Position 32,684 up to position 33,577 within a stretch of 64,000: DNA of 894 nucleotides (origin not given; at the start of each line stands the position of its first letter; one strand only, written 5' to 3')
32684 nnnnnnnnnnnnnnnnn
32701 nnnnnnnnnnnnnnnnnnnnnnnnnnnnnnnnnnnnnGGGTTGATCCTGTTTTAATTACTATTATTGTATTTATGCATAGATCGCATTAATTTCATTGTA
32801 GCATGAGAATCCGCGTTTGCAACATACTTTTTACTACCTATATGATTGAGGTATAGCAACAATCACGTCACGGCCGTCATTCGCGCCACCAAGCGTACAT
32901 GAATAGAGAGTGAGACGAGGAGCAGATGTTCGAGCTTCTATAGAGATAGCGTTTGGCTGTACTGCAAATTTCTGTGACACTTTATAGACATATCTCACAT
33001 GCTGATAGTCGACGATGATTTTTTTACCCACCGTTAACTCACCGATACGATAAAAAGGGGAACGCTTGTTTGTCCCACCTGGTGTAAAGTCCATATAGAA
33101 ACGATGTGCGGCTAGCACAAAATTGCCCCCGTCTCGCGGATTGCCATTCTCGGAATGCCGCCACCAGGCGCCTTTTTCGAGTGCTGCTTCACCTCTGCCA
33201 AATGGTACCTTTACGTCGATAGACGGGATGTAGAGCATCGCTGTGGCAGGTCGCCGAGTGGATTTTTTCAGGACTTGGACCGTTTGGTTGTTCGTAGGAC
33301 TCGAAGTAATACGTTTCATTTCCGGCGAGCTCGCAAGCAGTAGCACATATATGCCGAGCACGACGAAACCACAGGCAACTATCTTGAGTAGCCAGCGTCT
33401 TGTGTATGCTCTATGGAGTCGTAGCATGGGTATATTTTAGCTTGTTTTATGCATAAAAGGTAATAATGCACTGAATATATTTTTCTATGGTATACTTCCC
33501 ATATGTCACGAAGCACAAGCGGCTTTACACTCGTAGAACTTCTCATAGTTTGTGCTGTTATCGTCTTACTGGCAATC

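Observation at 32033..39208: Surface-structure island interleaving type IV pilin-like genes with two sortases, duplicated TetR regulators, a tRNA and a PEGA protein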

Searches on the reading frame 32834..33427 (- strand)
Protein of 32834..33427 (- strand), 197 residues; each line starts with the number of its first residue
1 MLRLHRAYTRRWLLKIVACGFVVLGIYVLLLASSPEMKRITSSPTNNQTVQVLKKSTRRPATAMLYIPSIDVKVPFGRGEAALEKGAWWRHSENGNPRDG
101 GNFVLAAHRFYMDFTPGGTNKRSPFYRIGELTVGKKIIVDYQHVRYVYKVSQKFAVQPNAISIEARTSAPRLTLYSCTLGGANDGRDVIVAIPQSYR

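Call 4: search_protein_families(library=pfam, proteins=[window:32834-33427:-], max_evalue=0.01)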
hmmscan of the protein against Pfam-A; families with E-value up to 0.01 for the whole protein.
window:32834-33427:- (197 aa): 1 family
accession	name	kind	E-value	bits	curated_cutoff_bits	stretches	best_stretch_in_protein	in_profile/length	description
PF04203.18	Sortase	-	4.2e-17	62.5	26.6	1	65-191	1-122/125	Sortase domain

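Call 5: search_protein_families(library=ncbifam, proteins=[window:32834-33427:-], max_evalue=0.01)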
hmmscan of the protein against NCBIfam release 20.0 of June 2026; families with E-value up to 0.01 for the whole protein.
window:32834-33427:- (197 aa): 5 families
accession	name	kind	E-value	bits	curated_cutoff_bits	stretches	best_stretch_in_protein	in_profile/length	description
NF033747.1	class_E_sortase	subfamily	2.5e-11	43.8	160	1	42-163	51-167/211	class E sortase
NF058671.1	sortase_SrtD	exception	1.4e-10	41.1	140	1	45-177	47-168/187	class D sortase, LPxTATN-specific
NF033746.1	class_D_sortase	subfamily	6.1e-09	35.8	165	1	61-177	9-114/135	class D sortase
TIGR01076.1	sortase_fam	subfamily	3.2e-08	33.4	39.35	1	64-181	2-115/136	sortase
NF033745.1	class_C_sortase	subfamily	6.8e-08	32.5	160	1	43-186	76-213/220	class C sortase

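Call 26: find_homologous_proteins(query=window:32834-33427:-)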
Query window:32834-33427:- (197 aa): 456 proteins with E <= 0.001 among 541 candidates; the best 120 are listed.
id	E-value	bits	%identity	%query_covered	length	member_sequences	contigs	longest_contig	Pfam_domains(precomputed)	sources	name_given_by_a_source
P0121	2.3e-128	444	100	100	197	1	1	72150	PF04203.19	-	-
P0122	2.9e-60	222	56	93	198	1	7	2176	PF04203.19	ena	-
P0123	5.9e-60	221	55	99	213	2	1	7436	PF04203.19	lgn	-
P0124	7.8e-60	220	54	97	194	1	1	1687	PF04203.19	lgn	-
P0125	3.2e-59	218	52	99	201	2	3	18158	PF04203.19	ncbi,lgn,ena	-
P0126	1.6e-58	216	55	89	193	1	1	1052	PF04203.19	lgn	-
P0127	1.6e-58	216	54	91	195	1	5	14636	PF04203.19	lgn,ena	-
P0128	3.4e-58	215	56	89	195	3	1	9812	PF04203.19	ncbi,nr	ncbi:hypothetical protein B7Y94_04390 [Candidatus Saccharibacteria bacterium 32-49-12]|nr:MAG: hypot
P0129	7.5e-58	214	52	96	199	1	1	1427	PF04203.19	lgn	-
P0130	8.8e-58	213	54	93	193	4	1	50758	PF04203.19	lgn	-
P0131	9.2e-58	213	52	92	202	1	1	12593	PF04203.19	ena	-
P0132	1.2e-57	213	52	96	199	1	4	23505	PF04203.19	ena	-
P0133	1.4e-57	213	52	96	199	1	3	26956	PF04203.19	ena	-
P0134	1.4e-57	213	52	96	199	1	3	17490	PF04203.19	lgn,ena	-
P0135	1.6e-57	213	51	92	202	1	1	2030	PF04203.19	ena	-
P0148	4.4e-57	211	53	94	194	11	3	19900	PF04203.19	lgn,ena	-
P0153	5.2e-57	211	51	96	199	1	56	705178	PF04203.19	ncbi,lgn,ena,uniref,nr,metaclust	ncbi:hypothetical protein TM7x_00340 [Candidatus Nanosynbacter lyticus]|uniref:Sortase n=1 Tax=Candi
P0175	1.6e-56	209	53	96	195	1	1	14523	PF04203.19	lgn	-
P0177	1.6e-56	209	54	97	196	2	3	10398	PF04203.19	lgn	-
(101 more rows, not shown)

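Call 27: find_encoding_contigs(protein=P0153, flank=7000, max_places=1)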
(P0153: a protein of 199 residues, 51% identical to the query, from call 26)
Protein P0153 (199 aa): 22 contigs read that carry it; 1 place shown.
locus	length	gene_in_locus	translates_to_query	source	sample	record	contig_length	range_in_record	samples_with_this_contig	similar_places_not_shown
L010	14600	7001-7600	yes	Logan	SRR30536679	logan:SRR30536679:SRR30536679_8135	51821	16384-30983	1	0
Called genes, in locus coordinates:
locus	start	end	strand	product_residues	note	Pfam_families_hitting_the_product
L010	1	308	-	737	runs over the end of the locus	PF13491:FtsK_4TM, PF17854:FtsK_alpha, PF01580:FtsK_SpoIIIE, PF09397:FtsK_gamma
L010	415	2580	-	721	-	PF00753:Lactamase_B (weak), PF22505:RNase_J_b_CASP, PF07521:RMMBL, PF17770:RNase_J_C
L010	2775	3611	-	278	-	-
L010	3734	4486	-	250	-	-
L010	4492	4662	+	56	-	-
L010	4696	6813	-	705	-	PF01138:RNase_PH, PF03725:RNase_PH_C, PF01138:RNase_PH, PF00013:KH_1, PF00575:S1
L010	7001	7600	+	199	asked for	PF04203:Sortase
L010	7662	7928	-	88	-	PF00312:Ribosomal_S15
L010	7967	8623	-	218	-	PF01509:TruB_N, PF16198:TruB_C_2 (weak)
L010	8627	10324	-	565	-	-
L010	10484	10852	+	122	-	PF01649:Ribosomal_S20p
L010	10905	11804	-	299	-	PF21694:DNA_pol3_delta_C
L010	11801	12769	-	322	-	PF01149:Fapy_DNA_glyco, PF06831:H2TH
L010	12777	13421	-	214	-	-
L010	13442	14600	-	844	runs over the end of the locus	PF02739:5_3_exonuc_N, PF01367:5_3_exonuc, PF00476:DNA_pol_A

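Call 28: find_encoding_contigs(protein=P0125, flank=7000, max_places=1)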
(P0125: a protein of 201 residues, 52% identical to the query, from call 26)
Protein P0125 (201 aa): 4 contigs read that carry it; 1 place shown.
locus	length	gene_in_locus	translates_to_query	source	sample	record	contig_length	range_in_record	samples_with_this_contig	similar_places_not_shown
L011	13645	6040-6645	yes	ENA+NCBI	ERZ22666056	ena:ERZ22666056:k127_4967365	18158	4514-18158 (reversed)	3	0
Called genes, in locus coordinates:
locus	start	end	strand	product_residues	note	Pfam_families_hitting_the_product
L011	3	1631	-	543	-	?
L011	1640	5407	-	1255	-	PF17210:SdrD_B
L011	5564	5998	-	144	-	PF00293:NUDIX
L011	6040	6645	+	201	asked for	PF04203:Sortase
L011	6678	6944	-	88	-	PF00312:Ribosomal_S15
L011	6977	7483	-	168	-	PF07963:N_methyl (weak)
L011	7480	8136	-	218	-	PF01509:TruB_N, PF16198:TruB_C_2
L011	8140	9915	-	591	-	-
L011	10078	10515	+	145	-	-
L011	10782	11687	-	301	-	PF21694:DNA_pol3_delta_C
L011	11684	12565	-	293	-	PF01149:Fapy_DNA_glyco, PF06831:H2TH, PF06827:zf-FPG_IleRS (faint)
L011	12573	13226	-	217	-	-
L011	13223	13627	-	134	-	PF00702:Hydrolase, PF13419:HAD_2 (weak)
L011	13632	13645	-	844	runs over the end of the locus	PF02739:5_3_exonuc_N, PF01367:5_3_exonuc, PF00476:DNA_pol_A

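Call 29: find_encoding_contigs(protein=P0130, flank=7000, max_places=1)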
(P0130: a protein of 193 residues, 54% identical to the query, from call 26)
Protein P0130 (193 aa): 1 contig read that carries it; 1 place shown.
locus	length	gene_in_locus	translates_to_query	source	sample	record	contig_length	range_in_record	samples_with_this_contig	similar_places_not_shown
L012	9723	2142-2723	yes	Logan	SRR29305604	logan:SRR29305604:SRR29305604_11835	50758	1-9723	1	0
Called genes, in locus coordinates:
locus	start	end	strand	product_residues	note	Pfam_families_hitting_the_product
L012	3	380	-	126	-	?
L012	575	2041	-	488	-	PF14870:PSII_BNR (faint), PF15902:Sortilin-Vps10 (faint), PF25852:DUF6242_C (faint), PF02012:BNR (faint), PF15899:BNR_6 (faint)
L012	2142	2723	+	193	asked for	PF04203:Sortase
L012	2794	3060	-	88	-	PF00312:Ribosomal_S15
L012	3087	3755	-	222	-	PF01509:TruB_N, PF16198:TruB_C_2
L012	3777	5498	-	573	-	-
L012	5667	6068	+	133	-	PF01649:Ribosomal_S20p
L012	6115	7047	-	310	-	PF21694:DNA_pol3_delta_C (weak)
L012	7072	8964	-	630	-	-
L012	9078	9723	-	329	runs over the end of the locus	PF01149:Fapy_DNA_glyco, PF06831:H2TH, PF06827:zf-FPG_IleRS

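Call 31: find_related_loci(query=window:32834-33427:-, collection=genome_contigs, flank=8000)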
Query window:32834-33427:- (197 aa) in genome_contigs; peptide patterns used: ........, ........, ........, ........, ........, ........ (x = any residue, [..] = any of these).
169 stretches matched a pattern; 46 encode a relative of the query (tblastn E <= 1e-3); 46 distinct loci.
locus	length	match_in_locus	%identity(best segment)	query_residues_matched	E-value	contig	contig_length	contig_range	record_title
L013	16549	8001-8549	52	10-191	1e-64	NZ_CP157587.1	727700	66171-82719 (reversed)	Candidatus Nanosynbacter sp. TM7-008 chromosome, complete genome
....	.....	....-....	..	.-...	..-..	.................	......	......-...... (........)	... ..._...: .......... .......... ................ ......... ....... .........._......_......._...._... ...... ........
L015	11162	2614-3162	52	10-191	2e-64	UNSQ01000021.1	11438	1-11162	Candidatus Saccharibacteria bacterium isolate UMGS1986 genome assembly, contig: NODE_2231_length_11438_cov_8.220680, who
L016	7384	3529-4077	52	10-191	3e-64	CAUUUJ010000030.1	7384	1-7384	MAG TPA_asm: uncultured Candidatus Saccharibacteria bacterium isolate SRR23388455_bin.18_MetaWRAP_v1.3_MAG genome assemb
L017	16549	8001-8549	52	10-191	3e-64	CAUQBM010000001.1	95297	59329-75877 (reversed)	MAG TPA_asm: uncultured Candidatus Saccharibacteria bacterium isolate ERR9969040_bin.10_MetaWRAP_v1.3_MAG genome assembl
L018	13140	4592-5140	52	10-191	4e-64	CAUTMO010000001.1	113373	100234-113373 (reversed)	MAG TPA_asm: uncultured Candidatus Saccharibacteria bacterium isolate ERR10228881_bin.11_MetaWRAP_v1.3_MAG genome assemb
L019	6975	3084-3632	52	10-191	6e-64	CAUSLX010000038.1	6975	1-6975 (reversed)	MAG TPA_asm: uncultured Candidatus Saccharibacteria bacterium isolate SRR15839759_bin.14_MetaWRAP_v1.3_MAG genome assemb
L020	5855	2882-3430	52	10-191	5e-64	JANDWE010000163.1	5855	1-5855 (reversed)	MAG: Candidatus Nanosynbacter sp. P2B_S1_bin.0.1 c_000000056036, whole genome shotgun sequence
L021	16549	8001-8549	52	10-191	1e-63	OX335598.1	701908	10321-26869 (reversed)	Candidatus Saccharibacteria bacterium isolate PRJEB56001 genome assembly, chromosome: contig00001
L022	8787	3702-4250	52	10-191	1e-63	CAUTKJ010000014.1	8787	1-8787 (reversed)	MAG TPA_asm: uncultured Candidatus Saccharibacteria bacterium isolate SRR15839769_bin.2_MetaWRAP_v1.3_MAG genome assembl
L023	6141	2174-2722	52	10-191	1e-63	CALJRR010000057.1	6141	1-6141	MAG TPA_asm: uncultured Candidatus Saccharibacteria bacterium isolate ERR1474568_bin.110_CONCOCT_v1.1_MAG genome assembl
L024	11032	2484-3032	52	10-191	1e-63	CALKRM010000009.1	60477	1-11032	MAG TPA_asm: uncultured Candidatus Saccharibacteria bacterium isolate SRR8114041_bin.26_CONCOCT_v1.1_MAG genome assembly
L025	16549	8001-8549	52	10-191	9e-64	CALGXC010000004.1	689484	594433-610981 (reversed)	MAG TPA_asm: uncultured Candidatus Saccharibacteria bacterium isolate SRR8114034_bin.47_CONCOCT_v1.1_MAG genome assembly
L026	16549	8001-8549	52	10-191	2e-63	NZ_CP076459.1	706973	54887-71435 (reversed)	Candidatus Minimicrobia vallesae isolate IHU2 chromosome, complete genome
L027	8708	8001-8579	51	2-191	7e-64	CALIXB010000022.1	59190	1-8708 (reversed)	MAG TPA_asm: uncultured Candidatus Saccharibacteria bacterium isolate ERR589446_bin.67_CONCOCT_v1.1_MAG genome assembly,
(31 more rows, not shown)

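Call 39: find_related_loci(query=A2, collection=metagenome_contigs, flank=6000)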
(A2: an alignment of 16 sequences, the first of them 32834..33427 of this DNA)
Query A2 (197 aa) in metagenome_contigs; peptide patterns used: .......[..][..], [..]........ (x = any residue, [..] = any of these).
187 stretches matched a pattern; 124 encode a relative of the query (tblastn E <= 1e-3); the best 80 are kept; 80 distinct loci.
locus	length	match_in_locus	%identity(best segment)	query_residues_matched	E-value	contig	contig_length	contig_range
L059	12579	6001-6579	52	2-191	8e-66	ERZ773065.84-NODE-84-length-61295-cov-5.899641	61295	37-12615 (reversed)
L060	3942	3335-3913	52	2-191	3e-65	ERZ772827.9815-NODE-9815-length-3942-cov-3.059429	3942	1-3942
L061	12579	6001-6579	51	2-191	6e-65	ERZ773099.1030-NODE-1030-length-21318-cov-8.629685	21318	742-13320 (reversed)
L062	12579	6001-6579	52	2-191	2e-64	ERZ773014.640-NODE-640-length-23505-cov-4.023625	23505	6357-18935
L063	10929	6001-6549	52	10-191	7e-64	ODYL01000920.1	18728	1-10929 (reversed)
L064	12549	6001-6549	52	10-191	7e-64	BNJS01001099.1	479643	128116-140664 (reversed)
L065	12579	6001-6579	51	2-191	5e-64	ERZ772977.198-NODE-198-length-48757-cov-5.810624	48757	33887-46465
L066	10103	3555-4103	52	10-191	2e-63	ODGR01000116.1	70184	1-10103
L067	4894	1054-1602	52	10-191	2e-63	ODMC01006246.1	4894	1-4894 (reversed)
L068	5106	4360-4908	52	10-191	2e-63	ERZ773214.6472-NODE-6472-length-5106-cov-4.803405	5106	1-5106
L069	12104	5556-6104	52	10-191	1e-63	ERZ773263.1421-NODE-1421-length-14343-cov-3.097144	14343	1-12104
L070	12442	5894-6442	52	10-191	2e-63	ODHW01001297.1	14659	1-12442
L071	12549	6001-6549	52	10-191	1e-63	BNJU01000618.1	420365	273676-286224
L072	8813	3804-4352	52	10-191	1e-63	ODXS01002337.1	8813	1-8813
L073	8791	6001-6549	52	10-191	1e-63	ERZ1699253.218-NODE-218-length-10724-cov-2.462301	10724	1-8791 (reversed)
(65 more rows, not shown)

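Call 41: find_encoding_contigs(protein=P0148, flank=6000, max_places=2)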
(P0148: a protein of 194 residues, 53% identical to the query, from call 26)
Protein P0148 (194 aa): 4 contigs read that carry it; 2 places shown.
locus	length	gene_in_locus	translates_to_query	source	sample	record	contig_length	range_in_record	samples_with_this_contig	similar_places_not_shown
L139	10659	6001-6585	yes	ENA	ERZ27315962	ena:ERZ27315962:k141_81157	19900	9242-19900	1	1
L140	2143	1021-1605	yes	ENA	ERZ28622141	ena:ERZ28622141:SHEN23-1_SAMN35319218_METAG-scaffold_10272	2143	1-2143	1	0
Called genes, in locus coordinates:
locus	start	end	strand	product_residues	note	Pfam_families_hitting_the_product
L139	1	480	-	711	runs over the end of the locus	PF13191:AAA_16 (weak), PF23569:NBD_SMAX1, PF00004:AAA, PF17871:AAA_lid_9, PF00004:AAA, PF07724:AAA_2, PF07728:AAA_5, PF10431:ClpB_D2-small, +9 more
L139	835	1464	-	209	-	PF13828:DUF4190 (faint)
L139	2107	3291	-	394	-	PF08240:ADH_N, PF00107:ADH_zinc_N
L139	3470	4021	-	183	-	PF01965:DJ-1_PfpI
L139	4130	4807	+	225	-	PF00929:RNase_T, PF16473:Rv2179c-like (weak)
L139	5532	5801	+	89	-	-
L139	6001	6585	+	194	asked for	PF04203:Sortase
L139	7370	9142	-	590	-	-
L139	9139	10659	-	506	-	?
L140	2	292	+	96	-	?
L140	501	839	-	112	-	PF03631:Virul_fac_BrkB (weak)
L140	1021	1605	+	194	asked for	PF04203:Sortase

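Call 42: find_encoding_contigs(protein=P0175, flank=6000, max_places=2)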
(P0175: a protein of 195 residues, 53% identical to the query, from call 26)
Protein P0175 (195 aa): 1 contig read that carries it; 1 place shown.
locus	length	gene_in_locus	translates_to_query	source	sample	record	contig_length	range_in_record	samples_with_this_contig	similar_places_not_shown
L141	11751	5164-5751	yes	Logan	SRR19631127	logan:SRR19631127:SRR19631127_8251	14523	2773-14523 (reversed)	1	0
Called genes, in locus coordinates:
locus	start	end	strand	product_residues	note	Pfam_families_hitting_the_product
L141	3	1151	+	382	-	?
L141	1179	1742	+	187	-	-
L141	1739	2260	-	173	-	-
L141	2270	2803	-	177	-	-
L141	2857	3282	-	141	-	-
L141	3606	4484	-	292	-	PF01040:UbiA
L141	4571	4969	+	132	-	-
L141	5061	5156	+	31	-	-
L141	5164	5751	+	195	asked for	PF04203:Sortase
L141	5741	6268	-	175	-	PF04343:DUF488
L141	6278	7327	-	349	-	PF02912:Phe_tRNA-synt_N (faint), PF01409:tRNA-synt_2d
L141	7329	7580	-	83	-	-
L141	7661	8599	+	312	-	PF00230:MIP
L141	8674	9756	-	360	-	PF02646:RmuC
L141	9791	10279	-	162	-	-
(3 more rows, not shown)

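Call 43: find_encoding_contigs(protein=P0177, flank=6000, max_places=2)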
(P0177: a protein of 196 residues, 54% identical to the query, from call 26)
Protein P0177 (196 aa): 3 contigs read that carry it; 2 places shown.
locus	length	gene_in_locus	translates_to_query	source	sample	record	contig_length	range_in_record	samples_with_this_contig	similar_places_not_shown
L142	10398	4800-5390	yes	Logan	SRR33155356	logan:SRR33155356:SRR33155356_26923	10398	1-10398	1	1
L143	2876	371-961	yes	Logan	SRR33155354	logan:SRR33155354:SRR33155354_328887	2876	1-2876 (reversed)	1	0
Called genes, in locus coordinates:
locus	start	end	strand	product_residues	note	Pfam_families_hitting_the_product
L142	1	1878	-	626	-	?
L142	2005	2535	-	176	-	-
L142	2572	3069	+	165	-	PF00293:NUDIX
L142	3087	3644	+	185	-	PF00156:Pribosyltran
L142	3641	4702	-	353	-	PF17963:Big_9 (faint), PF19076:CshA_repeat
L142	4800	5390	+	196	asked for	PF04203:Sortase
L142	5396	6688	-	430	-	-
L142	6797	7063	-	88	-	PF00312:Ribosomal_S15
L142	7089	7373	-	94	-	-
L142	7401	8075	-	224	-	PF01509:TruB_N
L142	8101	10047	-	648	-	-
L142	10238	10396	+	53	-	?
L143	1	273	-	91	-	?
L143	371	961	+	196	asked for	PF04203:Sortase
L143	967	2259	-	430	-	-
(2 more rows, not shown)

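Call 71: search_solved_structures(query=window:32834-33427:-, max_evalue=0.001)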
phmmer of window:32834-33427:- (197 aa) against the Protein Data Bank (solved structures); distinct sequences matched with E-value up to 0.001: 1.
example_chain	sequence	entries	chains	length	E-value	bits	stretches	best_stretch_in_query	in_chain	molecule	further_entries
5cuw_A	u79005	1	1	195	0.00032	23.9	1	62-163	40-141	SrtE1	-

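Call 74: search_solved_structures(query=window:32834-33427:-, max_evalue=0.01, show_alignments=1)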
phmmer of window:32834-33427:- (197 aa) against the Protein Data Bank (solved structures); distinct sequences matched with E-value up to 0.01: 4.
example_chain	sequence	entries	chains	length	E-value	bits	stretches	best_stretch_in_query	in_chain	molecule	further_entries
5cuw_A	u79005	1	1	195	0.00032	23.9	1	62-163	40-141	SrtE1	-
3rcc_A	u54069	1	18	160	0.0026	21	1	54-183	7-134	Sortase SrtA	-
7s56_A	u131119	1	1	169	0.0033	20.6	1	54-183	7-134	Class A sortase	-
2ln7_A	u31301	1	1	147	0.0036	20.5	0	61-178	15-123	LPXTG-site transpeptidase family protein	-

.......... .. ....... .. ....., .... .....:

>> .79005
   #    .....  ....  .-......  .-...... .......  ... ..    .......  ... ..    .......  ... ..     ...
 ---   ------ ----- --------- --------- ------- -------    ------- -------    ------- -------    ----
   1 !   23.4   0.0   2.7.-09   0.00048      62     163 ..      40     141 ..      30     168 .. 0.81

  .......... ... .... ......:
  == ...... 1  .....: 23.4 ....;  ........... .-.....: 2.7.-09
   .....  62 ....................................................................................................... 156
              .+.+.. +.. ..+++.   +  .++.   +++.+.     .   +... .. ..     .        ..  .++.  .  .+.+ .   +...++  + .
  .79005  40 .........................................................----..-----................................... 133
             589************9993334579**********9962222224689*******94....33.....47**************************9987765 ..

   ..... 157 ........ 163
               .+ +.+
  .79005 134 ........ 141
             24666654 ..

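Call 92: predict_structure(alignment_id=A2)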
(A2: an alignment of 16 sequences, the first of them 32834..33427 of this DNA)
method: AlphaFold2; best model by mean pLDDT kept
length: 197 residues; sequences in the alignment: 16
mean_pLDDT: 80.9   pTM: 0.72
mean pLDDT of the five models: 80.9, 79.1, 77.6, 76.8, 73.6
residues with pLDDT >= 90: 63; 70-90: 95; 50-70: 38; < 50: 1
segments of 3 or more residues with pLDDT < 50: none
pLDDT, mean of each block of 10 residues (from residue 1): 66 91 92 66 82 84 92 90 86 78 76 56 80 94 93 87 75 77 76 78
secondary structure, 60 per line:
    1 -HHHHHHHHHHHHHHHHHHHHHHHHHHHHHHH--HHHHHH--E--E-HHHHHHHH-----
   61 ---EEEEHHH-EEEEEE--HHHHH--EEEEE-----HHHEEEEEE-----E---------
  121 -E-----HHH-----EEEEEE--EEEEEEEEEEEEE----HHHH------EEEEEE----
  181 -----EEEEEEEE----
elements in order: H2-32 H35-40 H48-55 E64-67 E72-77 H80-84 E87-91 E100-105 E136-141 E144-156 H161-164 E171-176 E186-193

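Call 95: fold_search(model_id=the predicted structure, library=pdb)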
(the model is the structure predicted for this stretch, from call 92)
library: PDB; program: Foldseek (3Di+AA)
matches with E <= 10: 314; with E <= 0.001: 117
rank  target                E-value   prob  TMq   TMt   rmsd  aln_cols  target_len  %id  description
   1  6bwe_B                1.0e-08  1.00  0.54  0.57   9.7       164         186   20  Sortase A from Corynebacterium diphtheriae, lid mutant (released 2017-12-27)
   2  5k9a                  1.1e-08  1.00  0.54  0.50   9.7       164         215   20  Sortase A from Corynebacterium diphtheriae (released 2016-06-15)
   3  8snq                  1.8e-08  1.00  0.53  0.61   8.2       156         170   16  Streptococcus pyogenes Sortase A (SrtA) with the F145E mutation (released 2024-03-13)
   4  7cg9                  1.8e-08  1.00  0.53  0.54   8.9       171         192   19  Crystal structure of pilin-specific sortase SrtC1 from Lactobacillus rhamnosus GG (released 2022-03-02)
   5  6ixz_A                2.2e-08  1.00  0.50  0.52  14.2       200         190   18  X-ray structure of sortase C from Clostridium perfringens SM101 (released 2019-08-14)
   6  7d6t_A                2.3e-08  1.00  0.51  0.53  14.2       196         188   18  X-ray structure of Clostridium perfringens sortase C with the C-terminal cell wall sorting motif. (released 2021-06-02)
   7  3fn7                  2.9e-08  1.00  0.54  0.60   7.6       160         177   18  Crystal structure of sortase A (Spy1154) from Streptococcus pyogenes serotype M1 strain SF370 (released 2009-01-06)
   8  6bwe_A                2.9e-08  1.00  0.52  0.54   9.9       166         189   19  Sortase A from Corynebacterium diphtheriae, lid mutant (released 2017-12-27)
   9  2kw8_MODEL_1_A        3.1e-08  1.00  0.56  0.68  10.6       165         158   17  Solution Structure of Bacillus anthracis Sortase A (SrtA) Transpeptidase (released 2010-05-26)
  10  2xwg_B                3.5e-08  1.00  0.54  0.58   9.6       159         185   19  Crystal structure of sortase C-1 from Actinomyces oris (formerly Actinomyces naeslundii) (released 2011-02-23)
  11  4tqx                  3.5e-08  1.00  0.53  0.52  11.3       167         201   20  Molecular Basis of Streptococcus mutans Sortase A Inhibition by Chalcone. (released 2015-05-20)
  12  3rcc_O                4.4e-08  1.00  0.50  0.72   5.2       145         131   19  Crystal Structure of the Streptococcus agalactiae Sortase A (released 2011-09-07)
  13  7s54_A                4.7e-08  1.00  0.51  0.60   6.3       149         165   19  Sortase A from Streptococcus agalactiae with the deltaN188 b7-b8 loop sequence from Staphylococcus aureus Sortase A (released 2022-01-12)
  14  3rcc_N                5.6e-08  1.00  0.48  0.66   5.4       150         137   17  Crystal Structure of the Streptococcus agalactiae Sortase A (released 2011-09-07)
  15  3fn6                  5.9e-08  1.00  0.52  0.58   7.8       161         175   17  Crystal structure of sortase A from Streptococcus pyogenes serotype M1 strain SF370 with the active site Cys in its sulp (released 2009-01-06)
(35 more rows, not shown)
